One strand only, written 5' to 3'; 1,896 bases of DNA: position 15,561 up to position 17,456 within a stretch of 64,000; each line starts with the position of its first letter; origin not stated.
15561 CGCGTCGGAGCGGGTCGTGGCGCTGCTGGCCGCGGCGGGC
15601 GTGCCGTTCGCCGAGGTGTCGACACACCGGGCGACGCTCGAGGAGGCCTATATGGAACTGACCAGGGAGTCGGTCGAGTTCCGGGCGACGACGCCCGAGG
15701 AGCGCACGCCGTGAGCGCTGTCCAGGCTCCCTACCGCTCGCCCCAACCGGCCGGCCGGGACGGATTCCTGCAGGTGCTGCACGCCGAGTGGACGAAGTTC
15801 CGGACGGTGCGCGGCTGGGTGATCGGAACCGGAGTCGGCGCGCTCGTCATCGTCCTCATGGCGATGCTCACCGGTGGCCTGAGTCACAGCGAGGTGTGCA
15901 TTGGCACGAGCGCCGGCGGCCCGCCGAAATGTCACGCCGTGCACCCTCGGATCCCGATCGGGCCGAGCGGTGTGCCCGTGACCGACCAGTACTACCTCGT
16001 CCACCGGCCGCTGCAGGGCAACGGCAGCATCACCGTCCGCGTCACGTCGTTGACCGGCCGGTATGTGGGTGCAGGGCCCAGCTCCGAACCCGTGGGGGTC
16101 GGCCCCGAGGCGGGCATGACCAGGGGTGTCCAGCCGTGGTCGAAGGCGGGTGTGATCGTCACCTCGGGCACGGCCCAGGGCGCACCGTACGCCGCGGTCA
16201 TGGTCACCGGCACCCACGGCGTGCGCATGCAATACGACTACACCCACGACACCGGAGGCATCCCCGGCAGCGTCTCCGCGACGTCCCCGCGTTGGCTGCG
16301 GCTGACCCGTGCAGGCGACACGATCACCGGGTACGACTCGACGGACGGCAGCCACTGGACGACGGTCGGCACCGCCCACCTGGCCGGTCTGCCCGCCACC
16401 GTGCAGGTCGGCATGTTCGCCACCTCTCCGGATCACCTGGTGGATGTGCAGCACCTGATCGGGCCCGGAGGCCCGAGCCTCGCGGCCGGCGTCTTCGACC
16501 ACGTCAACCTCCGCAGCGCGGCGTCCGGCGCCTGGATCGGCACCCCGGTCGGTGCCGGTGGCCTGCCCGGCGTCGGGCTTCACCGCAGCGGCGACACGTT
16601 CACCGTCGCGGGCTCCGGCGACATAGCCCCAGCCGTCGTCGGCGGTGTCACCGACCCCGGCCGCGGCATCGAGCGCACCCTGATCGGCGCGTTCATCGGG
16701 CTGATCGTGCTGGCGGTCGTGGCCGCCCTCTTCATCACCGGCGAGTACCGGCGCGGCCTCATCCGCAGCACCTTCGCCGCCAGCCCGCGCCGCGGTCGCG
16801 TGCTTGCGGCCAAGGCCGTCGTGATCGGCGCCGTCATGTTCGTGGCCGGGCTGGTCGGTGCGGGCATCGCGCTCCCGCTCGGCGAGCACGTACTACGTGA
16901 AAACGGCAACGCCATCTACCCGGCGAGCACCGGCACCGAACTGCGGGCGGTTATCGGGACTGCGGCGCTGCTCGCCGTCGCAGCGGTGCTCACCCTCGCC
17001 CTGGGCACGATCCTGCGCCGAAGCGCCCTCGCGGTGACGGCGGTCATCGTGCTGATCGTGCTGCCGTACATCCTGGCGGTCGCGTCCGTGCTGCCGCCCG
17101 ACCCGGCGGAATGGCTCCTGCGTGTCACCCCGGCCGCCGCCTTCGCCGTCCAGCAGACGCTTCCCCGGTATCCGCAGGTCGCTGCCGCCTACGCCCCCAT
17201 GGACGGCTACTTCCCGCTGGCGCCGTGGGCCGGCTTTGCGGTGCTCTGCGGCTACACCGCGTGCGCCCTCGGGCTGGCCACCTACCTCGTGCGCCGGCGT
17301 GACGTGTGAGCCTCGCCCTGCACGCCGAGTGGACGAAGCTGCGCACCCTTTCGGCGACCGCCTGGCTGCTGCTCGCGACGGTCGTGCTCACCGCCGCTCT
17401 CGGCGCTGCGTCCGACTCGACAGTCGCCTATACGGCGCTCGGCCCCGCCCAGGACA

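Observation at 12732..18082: ABC-2 permease with a ~300-aa extracytoplasmic jelly-roll-like insertion, paired with a HisKA_3/NarL two-component system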

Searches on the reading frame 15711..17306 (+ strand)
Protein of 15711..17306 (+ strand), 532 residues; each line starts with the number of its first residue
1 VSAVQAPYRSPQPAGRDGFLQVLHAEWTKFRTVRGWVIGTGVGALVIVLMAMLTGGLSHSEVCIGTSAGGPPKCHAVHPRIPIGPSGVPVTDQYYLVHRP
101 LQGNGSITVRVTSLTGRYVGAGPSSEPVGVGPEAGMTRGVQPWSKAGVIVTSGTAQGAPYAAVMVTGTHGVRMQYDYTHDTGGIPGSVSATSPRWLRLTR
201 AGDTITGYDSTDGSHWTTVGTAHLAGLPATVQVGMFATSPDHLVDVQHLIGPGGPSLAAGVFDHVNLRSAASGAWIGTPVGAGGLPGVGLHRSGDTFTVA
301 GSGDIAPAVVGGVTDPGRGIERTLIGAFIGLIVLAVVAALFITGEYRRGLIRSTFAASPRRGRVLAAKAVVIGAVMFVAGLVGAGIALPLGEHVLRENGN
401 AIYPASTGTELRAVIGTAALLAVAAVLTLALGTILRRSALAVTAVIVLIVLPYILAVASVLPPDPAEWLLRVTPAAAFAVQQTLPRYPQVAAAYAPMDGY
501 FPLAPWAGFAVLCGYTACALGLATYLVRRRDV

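Call 6: search_protein_families(library=pfam, proteins=[window:15711-17306:+], max_evalue=1)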
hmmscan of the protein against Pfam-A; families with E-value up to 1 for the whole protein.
window:15711-17306:+ (532 aa): 4 families
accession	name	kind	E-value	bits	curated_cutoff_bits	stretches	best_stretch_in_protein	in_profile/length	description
PF12679.13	ABC2_membrane_2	-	8.5e-14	51.9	27.2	1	298-532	72-283/283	ABC-2 family transporter protein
PF07081.18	DUF1349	-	3.2e-07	30.6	32.4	1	191-242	114-164/179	Protein of unknown function (DUF1349)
PF12698.13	ABC2_membrane_3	-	1.3e-06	28.2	31.6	1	320-479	160-312/347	ABC-2 family transporter protein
PF12730.13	ABC2_membrane_4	-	0.15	12.5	27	1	328-449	58-176/179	ABC-2 family transporter protein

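Call 7: search_protein_families(library=ncbifam, proteins=[window:15711-17306:+], max_evalue=1)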
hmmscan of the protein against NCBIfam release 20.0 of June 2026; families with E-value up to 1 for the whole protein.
window:15711-17306:+ (532 aa): 1 family
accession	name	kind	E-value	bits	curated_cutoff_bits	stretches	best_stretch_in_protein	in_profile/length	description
NF011087.0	PRK14511.1-5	equivalog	0.23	9.1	1556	1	363-442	910-991/996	malto-oligosyltrehalose synthase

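Call 8: find_homologous_proteins(query=window:15711-17306:+, max_evalue=0.001)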
Query window:15711-17306:+ (532 aa): 7984 proteins with E <= 0.001 among 8000 candidates; the best 120 are listed.
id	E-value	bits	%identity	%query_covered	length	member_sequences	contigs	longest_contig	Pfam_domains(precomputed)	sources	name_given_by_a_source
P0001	0.0e+0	1156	100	100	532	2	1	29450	PF07081.19,PF12679.14,PF12698.14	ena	-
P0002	5.6e-260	882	77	100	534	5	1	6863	PF07081.19,PF12679.14,PF12698.14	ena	-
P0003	3.3e-256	869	77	99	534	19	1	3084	PF12679.14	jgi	-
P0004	7.6e-256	868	77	100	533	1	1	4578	PF07081.19,PF12679.14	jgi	jgi:ABC-type transport system involved in multi-copper enzyme maturation permease subunit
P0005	8.1e-256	868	77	100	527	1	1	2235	PF07081.19,PF12679.14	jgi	jgi:ABC-type transport system involved in multi-copper enzyme maturation permease subunit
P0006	5.1e-255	865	77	100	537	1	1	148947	PF07081.19,PF12679.14,PF12698.14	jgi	jgi:ABC-type transport system involved in multi-copper enzyme maturation permease subunit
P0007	2.7e-252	856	77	100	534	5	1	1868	PF07081.19,PF12679.14,PF12698.14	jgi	jgi:ABC-type transport system involved in multi-copper enzyme maturation permease subunit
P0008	4.7e-252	856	77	99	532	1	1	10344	PF07081.19,PF12679.14,PF12698.14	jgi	jgi:ABC-type transport system involved in multi-copper enzyme maturation permease subunit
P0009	6.2e-252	855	76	100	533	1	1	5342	PF07081.19,PF12679.14,PF12698.14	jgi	jgi:ABC-type transport system involved in multi-copper enzyme maturation permease subunit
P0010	2.6e-251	853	77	100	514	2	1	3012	PF07081.19,PF12679.14,PF12698.14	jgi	jgi:ABC-type transport system involved in multi-copper enzyme maturation permease subunit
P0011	3.0e-250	850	76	99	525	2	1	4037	PF12679.14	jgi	jgi:ABC-type transport system involved in multi-copper enzyme maturation permease subunit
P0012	3.7e-250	849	76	100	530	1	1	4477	PF07081.19,PF12679.14,PF12698.14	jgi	jgi:ABC-type transport system involved in multi-copper enzyme maturation permease subunit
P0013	6.8e-247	839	75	100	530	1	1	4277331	PF07081.19,PF12679.14,PF12698.14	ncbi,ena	-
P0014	1.3e-246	838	76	99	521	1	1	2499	PF07081.19,PF12679.14,PF12698.14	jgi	jgi:ABC-type transport system involved in multi-copper enzyme maturation permease subunit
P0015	5.4e-246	836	75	99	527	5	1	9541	PF07081.19,PF12679.14,PF12698.14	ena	-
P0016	2.4e-245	833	74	100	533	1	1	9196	PF07081.19,PF12679.14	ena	-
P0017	2.6e-245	833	74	100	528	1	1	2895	PF12679.14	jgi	jgi:ABC-type transport system involved in multi-copper enzyme maturation permease subunit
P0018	3.9e-245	833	75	100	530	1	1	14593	PF07081.19,PF12679.14,PF12698.14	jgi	jgi:ABC-type transport system involved in multi-copper enzyme maturation permease subunit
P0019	1.3e-244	831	75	100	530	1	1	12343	PF07081.19,PF12679.14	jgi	jgi:ABC-type transport system involved in multi-copper enzyme maturation permease subunit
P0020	2.1e-243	827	74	100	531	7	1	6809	PF12679.14,PF12698.14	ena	-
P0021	1.5e-242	824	74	100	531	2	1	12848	PF12679.14,PF12698.14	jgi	jgi:ABC-type transport system involved in multi-copper enzyme maturation permease subunit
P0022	3.4e-242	823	74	100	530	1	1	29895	PF07081.19,PF12679.14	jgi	jgi:ABC-type transport system involved in multi-copper enzyme maturation permease subunit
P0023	1.4e-241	821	73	100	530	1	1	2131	PF12679.14,PF12698.14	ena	-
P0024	1.5e-240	818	73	100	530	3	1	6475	PF07081.19,PF12679.14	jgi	jgi:ABC-type transport system involved in multi-copper enzyme maturation permease subunit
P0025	1.0e-238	812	73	100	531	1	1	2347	PF07081.19,PF12679.14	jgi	jgi:ABC-type transport system involved in multi-copper enzyme maturation permease subunit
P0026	1.5e-238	811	74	100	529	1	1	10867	PF12679.14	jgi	jgi:ABC-type transport system involved in multi-copper enzyme maturation permease subunit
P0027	5.5e-237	806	72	100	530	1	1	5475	PF07081.19,PF12679.14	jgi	jgi:ABC-type transport system involved in multi-copper enzyme maturation permease subunit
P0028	9.0e-236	802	71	100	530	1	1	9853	PF12679.14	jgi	jgi:ABC-type transport system involved in multi-copper enzyme maturation permease subunit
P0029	1.0e-235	802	72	100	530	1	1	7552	PF12679.14,PF12698.14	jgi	jgi:ABC-type transport system involved in multi-copper enzyme maturation permease subunit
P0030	5.5e-231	786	70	100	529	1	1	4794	PF07081.19,PF12679.14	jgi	jgi:ABC-type transport system involved in multi-copper enzyme maturation permease subunit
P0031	1.4e-230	785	71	100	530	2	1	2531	PF07081.19,PF12679.14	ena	-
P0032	2.4e-226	771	72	97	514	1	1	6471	PF12679.14,PF12698.14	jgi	jgi:ABC-type transport system involved in multi-copper enzyme maturation permease subunit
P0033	1.8e-225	768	68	100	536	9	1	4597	PF12679.14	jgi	jgi:ABC-type transport system involved in multi-copper enzyme maturation permease subunit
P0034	2.7e-221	754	67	100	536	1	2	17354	PF07081.19,PF12679.14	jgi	jgi:ABC-type transport system involved in multi-copper enzyme maturation permease subunit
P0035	3.6e-220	750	68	100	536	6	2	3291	PF07081.19,PF12679.14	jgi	jgi:ABC-type transport system involved in multi-copper enzyme maturation permease subunit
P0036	4.3e-219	747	68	99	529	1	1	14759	PF12679.14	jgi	jgi:ABC-type transport system involved in multi-copper enzyme maturation permease subunit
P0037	1.6e-218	745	67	100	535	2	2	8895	PF07081.19,PF12679.14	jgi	jgi:ABC-type transport system involved in multi-copper enzyme maturation permease subunit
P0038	1.8e-218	745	68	99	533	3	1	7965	PF07081.19,PF12679.14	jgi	jgi:ABC-type transport system involved in multi-copper enzyme maturation permease subunit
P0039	2.5e-214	731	66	99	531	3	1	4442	PF07081.19,PF12679.14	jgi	jgi:ABC-type transport system involved in multi-copper enzyme maturation permease subunit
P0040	5.1e-207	707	65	100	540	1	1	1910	PF12679.14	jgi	jgi:ABC-type transport system involved in multi-copper enzyme maturation permease subunit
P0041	1.9e-205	702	75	85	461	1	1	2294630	PF07081.19,PF12679.14,PF12698.14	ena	-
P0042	2.7e-203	695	63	100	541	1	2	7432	PF07081.19,PF12679.14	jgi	jgi:ABC-type transport system involved in multi-copper enzyme maturation permease subunit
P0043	2.9e-202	691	62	100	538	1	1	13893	PF07081.19,PF12679.14,PF10920.16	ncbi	ncbi:MAG: ABC transporter permease subunit [Nocardioidaceae bacterium]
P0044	3.5e-200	684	63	100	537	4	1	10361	PF12679.14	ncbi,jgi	-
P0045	7.6e-200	683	61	100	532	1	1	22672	PF12679.14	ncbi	ncbi:MAG: ABC transporter permease subunit [Jatrophihabitantaceae bacterium]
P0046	1.1e-196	673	61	100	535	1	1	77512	PF07081.19,PF12679.14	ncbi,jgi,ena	-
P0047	3.3e-196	671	62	99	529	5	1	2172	PF12679.14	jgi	jgi:ABC-type transport system involved in multi-copper enzyme maturation permease subunit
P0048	3.2e-195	668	61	99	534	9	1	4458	PF12679.14,PF12698.14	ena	-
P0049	1.1e-194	666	63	96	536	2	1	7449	PF07081.19,PF12679.14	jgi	jgi:ABC-type transport system involved in multi-copper enzyme maturation permease subunit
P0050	1.2e-194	666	65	98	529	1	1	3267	PF12679.14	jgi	jgi:ABC-type transport system involved in multi-copper enzyme maturation permease subunit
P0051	3.4e-194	665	64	99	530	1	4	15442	PF07081.19,PF12679.14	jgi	jgi:ABC-type transport system involved in multi-copper enzyme maturation permease subunit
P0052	3.9e-194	664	61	100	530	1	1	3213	PF12679.14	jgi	jgi:ABC-type transport system involved in multi-copper enzyme maturation permease subunit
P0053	4.0e-194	664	75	82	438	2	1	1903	PF12679.14,PF12698.14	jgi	jgi:hypothetical protein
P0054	5.0e-194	664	61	100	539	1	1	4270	PF07081.19,PF12679.14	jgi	jgi:ABC-type transport system involved in multi-copper enzyme maturation permease subunit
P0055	7.1e-194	664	63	98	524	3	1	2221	PF12679.14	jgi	jgi:ABC-type transport system involved in multi-copper enzyme maturation permease subunit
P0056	1.3e-193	663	62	100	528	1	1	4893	PF12679.14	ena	-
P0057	1.1e-192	660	61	100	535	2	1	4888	PF07081.19,PF12679.14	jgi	jgi:ABC-type transport system involved in multi-copper enzyme maturation permease subunit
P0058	3.6e-192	658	61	100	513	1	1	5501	PF07081.19,PF12679.14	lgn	-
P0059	1.7e-190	652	60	99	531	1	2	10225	PF07081.19,PF12679.14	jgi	jgi:ABC-type transport system involved in multi-copper enzyme maturation permease subunit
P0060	1.2e-189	650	63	99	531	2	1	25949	PF12679.14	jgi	jgi:ABC-type transport system involved in multi-copper enzyme maturation permease subunit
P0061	1.3e-189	650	62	96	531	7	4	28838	PF12679.14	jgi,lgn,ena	-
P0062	1.8e-189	649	62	98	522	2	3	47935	PF12679.14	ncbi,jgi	jgi:ABC-type transport system involved in multi-copper enzyme maturation permease subunit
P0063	4.6e-189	648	63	99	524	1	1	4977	PF07081.19,PF12679.14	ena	-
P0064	1.6e-188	646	61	98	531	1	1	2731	PF12679.14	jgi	jgi:ABC-type transport system involved in multi-copper enzyme maturation permease subunit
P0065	4.3e-188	645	61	98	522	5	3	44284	PF12679.14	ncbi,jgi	ncbi:MAG TPA: ABC transporter permease subunit [Jatrophihabitantaceae bacterium]|jgi:ABC-type transp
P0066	1.2e-187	643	61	99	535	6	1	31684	PF07081.19,PF12679.14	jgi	jgi:ABC-type transport system involved in multi-copper enzyme maturation permease subunit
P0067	1.4e-187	643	62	99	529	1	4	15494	PF12679.14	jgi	jgi:ABC-type transport system involved in multi-copper enzyme maturation permease subunit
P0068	1.2e-186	640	61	99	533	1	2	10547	PF07081.19,PF12679.14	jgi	jgi:ABC-type transport system involved in multi-copper enzyme maturation permease subunit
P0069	1.2e-186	640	61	99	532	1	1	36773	PF07081.19,PF12679.14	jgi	jgi:ABC-type transport system involved in multi-copper enzyme maturation permease subunit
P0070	2.2e-186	639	61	100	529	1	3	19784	PF12679.14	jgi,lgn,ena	jgi:ABC-type transport system involved in multi-copper enzyme maturation permease subunit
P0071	2.6e-186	639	62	99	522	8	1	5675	PF07081.19,PF12679.14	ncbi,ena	-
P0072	5.5e-186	638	59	99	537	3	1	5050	PF07081.19,PF12679.14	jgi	jgi:ABC-type transport system involved in multi-copper enzyme maturation permease subunit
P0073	8.7e-186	637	61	99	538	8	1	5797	PF07081.19,PF12679.14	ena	-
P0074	1.9e-185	636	61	96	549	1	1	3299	PF07081.19,PF12679.14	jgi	jgi:ABC-type transport system involved in multi-copper enzyme maturation permease subunit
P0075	2.2e-185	636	63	99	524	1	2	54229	PF07081.19,PF12679.14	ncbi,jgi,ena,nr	ncbi:MAG TPA: ABC transporter permease subunit [Actinomycetes bacterium]|jgi:ABC-type transport syst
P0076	2.9e-185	635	61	99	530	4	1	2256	PF07081.19,PF12679.14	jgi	jgi:ABC-type transport system involved in multi-copper enzyme maturation permease subunit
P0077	3.1e-185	635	61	96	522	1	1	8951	PF12679.14,PF12698.14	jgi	jgi:ABC-type transport system involved in multi-copper enzyme maturation permease subunit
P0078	3.4e-185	635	59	100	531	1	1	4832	PF07081.19,PF12679.14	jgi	jgi:ABC-type transport system involved in multi-copper enzyme maturation permease subunit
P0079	4.0e-185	635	62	99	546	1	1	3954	PF07081.19,PF12679.14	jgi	jgi:ABC-type transport system involved in multi-copper enzyme maturation permease subunit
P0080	5.3e-185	634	64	99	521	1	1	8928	PF07081.19,PF12679.14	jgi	jgi:ABC-type transport system involved in multi-copper enzyme maturation permease subunit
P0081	5.3e-185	634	61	100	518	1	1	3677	PF07081.19,PF12679.14,PF12698.14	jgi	jgi:ABC-type transport system involved in multi-copper enzyme maturation permease subunit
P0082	5.8e-185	634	61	100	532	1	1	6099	PF07081.19,PF12679.14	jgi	jgi:ABC-type transport system involved in multi-copper enzyme maturation permease subunit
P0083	1.2e-184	633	61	99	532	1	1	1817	PF07081.19,PF12679.14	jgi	-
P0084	1.2e-184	633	62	96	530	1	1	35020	PF07081.19,PF12679.14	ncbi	-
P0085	1.6e-184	633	60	99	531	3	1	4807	PF07081.19,PF12679.14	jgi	jgi:ABC-type transport system involved in multi-copper enzyme maturation permease subunit/regulation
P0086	1.8e-184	633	61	99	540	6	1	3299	PF07081.19,PF12679.14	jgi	jgi:ABC-type transport system involved in multi-copper enzyme maturation permease subunit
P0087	1.8e-184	633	59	100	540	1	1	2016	PF12679.14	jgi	jgi:ABC-type transport system involved in multi-copper enzyme maturation permease subunit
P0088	2.2e-184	632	62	99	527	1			PF07081.19,PF12679.14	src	-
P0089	2.9e-184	632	60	99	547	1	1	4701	PF07081.19,PF12679.14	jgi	jgi:ABC-type transport system involved in multi-copper enzyme maturation permease subunit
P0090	4.0e-184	631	60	99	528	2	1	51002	PF07081.19,PF12679.14,PF12698.14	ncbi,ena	-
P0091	4.0e-184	631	61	100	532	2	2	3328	PF07081.19,PF12679.14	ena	-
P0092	4.1e-184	631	61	100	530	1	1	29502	PF07081.19,PF12679.14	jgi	jgi:ABC-type transport system involved in multi-copper enzyme maturation permease subunit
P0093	4.6e-184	631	60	100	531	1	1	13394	PF07081.19,PF12679.14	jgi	jgi:ABC-type transport system involved in multi-copper enzyme maturation permease subunit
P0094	5.3e-184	631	62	99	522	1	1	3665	PF07081.19,PF12679.14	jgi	jgi:ABC-type transport system involved in multi-copper enzyme maturation permease subunit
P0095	6.1e-184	631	59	100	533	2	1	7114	PF07081.19,PF12679.14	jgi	jgi:hypothetical protein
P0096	6.1e-184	631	60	100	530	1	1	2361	PF07081.19,PF12679.14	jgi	jgi:ABC-type transport system involved in multi-copper enzyme maturation permease subunit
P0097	7.5e-184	631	60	99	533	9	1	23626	PF07081.19,PF12679.14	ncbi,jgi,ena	-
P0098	8.6e-184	630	60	99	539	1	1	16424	PF07081.19,PF12679.14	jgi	jgi:ABC-type transport system involved in multi-copper enzyme maturation permease subunit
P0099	1.3e-183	630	62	99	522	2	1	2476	PF07081.19,PF12679.14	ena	-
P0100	1.3e-183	630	61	99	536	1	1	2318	PF07081.19,PF12679.14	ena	-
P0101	1.3e-183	630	61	100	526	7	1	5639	PF07081.19,PF12679.14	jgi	jgi:ABC-type transport system involved in multi-copper enzyme maturation permease subunit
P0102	1.9e-183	629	59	99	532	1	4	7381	PF07081.19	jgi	jgi:ABC-type transport system involved in multi-copper enzyme maturation permease subunit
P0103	2.9e-183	629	60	99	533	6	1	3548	PF07081.19,PF12679.14,PF12698.14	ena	-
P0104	3.3e-183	628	60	99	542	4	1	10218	PF07081.19,PF12679.14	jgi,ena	jgi:ABC-type transport system involved in multi-copper enzyme maturation permease subunit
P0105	3.3e-183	628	61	99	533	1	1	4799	PF07081.19,PF12679.14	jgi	jgi:ABC-type transport system involved in multi-copper enzyme maturation permease subunit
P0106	3.5e-183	628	60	100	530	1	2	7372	PF07081.19,PF12679.14,PF12730.14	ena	-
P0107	4.1e-183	628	61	99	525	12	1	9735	PF07081.19,PF12679.14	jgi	jgi:ABC-type transport system involved in multi-copper enzyme maturation permease subunit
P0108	4.7e-183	628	60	100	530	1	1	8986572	PF07081.19,PF12679.14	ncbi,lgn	ncbi:DUF1349 domain-containing protein [Streptomyces sp. NBC_00433]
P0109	5.4e-183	628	62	99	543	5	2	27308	PF12679.14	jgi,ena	jgi:ABC-type transport system involved in multi-copper enzyme maturation permease subunit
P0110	8.4e-183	627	61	96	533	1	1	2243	PF12679.14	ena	-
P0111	9.0e-183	627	59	99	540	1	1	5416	PF07081.19,PF12679.14,PF12698.14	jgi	jgi:ABC-type transport system involved in multi-copper enzyme maturation permease subunit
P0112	1.0e-182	627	60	99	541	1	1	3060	PF12679.14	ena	-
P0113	1.2e-182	627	60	99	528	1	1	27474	PF12679.14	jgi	jgi:ABC-type transport system involved in multi-copper enzyme maturation permease subunit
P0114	1.3e-182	626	63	96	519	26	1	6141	PF07081.19,PF12679.14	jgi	jgi:ABC-type transport system involved in multi-copper enzyme maturation permease subunit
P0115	1.3e-182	626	60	96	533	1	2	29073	PF07081.19,PF12679.14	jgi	jgi:ABC-type transport system involved in multi-copper enzyme maturation permease subunit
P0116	1.7e-182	626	59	100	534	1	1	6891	PF12679.14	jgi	jgi:ABC-type transport system involved in multi-copper enzyme maturation permease subunit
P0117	1.9e-182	626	62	99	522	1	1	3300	PF12679.14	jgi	jgi:ABC-type transport system involved in multi-copper enzyme maturation permease subunit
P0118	2.0e-182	626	60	99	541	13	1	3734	PF12679.14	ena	-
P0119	2.4e-182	626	61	99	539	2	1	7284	PF07081.19,PF12679.14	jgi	jgi:ABC-type transport system involved in multi-copper enzyme maturation permease subunit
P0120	2.6e-182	625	59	99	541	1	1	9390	PF07081.19,PF12679.14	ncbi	-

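Call 9: search_solved_structures(query=window:15711-17306:+, max_evalue=10, show_alignments=2)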
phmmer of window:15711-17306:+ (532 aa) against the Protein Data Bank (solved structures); distinct sequences matched with E-value up to 10: 1.
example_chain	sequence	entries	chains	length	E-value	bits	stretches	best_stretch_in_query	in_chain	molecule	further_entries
4n0q_A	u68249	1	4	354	0.0038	19.3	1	355-413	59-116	Leu/Ile/Val-binding protein homolog 3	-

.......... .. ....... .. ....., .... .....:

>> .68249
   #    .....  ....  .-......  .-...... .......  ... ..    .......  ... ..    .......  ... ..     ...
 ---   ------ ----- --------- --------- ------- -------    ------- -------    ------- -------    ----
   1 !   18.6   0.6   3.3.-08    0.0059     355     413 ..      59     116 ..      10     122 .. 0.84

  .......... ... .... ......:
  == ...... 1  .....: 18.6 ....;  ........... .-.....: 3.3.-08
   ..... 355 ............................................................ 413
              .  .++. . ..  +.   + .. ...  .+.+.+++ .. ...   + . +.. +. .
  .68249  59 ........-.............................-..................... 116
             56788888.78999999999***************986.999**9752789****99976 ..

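Call 12: find_encoding_contigs(protein=P0001, flank=10000, max_places=3)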
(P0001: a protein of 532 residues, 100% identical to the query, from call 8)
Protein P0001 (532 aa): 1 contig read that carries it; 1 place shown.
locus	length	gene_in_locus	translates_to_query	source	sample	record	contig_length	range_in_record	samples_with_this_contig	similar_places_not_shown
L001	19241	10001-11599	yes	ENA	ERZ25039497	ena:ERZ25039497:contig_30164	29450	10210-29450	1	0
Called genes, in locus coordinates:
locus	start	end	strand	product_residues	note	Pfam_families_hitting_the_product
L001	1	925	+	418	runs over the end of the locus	-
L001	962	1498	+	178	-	PF13302:Acetyltransf_3, PF00583:Acetyltransf_1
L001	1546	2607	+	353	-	PF01053:Cys_Met_Meta_PP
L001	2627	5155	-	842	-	PF01326:PPDK_N, PF27448:Rph_4th, PF00391:PEP-utilizers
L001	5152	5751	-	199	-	-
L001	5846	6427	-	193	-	PF01569:PAP2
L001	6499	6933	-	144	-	-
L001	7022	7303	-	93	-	PF04545:Sigma70_r4, PF08281:Sigma70_r4_2, PF00196:GerE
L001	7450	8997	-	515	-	PF13581:HATPase_c_2 (faint), PF07730:HisKA_3, PF02518:HATPase_c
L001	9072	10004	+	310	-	PF00005:ABC_tran, PF13304:AAA_21 (weak)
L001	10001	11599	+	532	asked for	PF07081:DUF1349 (weak), PF12679:ABC2_membrane_2, PF12698:ABC2_membrane_3 (weak)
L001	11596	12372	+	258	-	PF12730:ABC2_membrane_4 (weak)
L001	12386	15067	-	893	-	PF13401:AAA_22 (weak), PF25872:HTH_77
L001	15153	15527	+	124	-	-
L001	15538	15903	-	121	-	-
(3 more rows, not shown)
